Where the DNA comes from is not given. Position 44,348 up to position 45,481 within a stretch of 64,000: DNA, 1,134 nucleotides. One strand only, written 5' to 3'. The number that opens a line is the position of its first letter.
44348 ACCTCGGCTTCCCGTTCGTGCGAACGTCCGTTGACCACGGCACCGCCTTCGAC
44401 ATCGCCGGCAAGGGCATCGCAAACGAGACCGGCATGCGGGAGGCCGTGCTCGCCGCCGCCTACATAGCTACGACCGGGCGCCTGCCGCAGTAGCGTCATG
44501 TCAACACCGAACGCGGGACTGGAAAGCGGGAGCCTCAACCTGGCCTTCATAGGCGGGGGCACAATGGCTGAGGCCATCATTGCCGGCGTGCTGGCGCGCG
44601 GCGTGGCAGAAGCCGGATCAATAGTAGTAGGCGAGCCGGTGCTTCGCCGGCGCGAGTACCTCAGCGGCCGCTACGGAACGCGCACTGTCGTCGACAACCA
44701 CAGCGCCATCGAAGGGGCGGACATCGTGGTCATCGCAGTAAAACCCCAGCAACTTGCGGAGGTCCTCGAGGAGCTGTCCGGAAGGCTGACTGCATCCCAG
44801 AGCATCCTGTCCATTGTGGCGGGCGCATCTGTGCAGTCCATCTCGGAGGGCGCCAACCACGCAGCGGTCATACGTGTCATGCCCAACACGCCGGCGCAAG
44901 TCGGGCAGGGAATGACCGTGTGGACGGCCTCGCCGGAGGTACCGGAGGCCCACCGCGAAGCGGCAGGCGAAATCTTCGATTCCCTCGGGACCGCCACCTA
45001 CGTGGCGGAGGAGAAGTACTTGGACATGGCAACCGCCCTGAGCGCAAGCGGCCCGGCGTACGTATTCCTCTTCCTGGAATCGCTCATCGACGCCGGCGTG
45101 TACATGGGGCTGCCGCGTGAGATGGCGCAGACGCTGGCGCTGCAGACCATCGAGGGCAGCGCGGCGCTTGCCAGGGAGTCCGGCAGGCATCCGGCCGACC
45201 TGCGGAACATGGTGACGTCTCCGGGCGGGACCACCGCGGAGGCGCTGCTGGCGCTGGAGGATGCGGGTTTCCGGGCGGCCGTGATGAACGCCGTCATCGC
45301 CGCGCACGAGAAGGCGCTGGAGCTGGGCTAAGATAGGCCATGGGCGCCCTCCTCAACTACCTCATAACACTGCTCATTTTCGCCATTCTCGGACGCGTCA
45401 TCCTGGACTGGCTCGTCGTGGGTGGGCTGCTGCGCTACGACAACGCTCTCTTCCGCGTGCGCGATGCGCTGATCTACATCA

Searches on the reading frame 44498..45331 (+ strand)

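Call 28: search_protein_families(library=pfam, proteins=[window:44498-45331:+])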
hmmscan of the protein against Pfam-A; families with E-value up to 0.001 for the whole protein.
window:44498-45331:+ (277 aa): 3 families
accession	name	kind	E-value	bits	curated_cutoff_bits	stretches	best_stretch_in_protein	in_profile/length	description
PF14748.11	P5CR_dimer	-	8.4e-40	135.7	25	1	172-276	1-105/105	Pyrroline-5-carboxylate reductase dimerisation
PF03807.23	F420_oxidored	-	3.5e-17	63.2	21.6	1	15-109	2-94/94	NADP oxidoreductase coenzyme F420-dependent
PF02558.23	ApbA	-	0.00043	20.4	22.2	1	64-145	57-128/150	Ketopantoate reductase PanE/ApbA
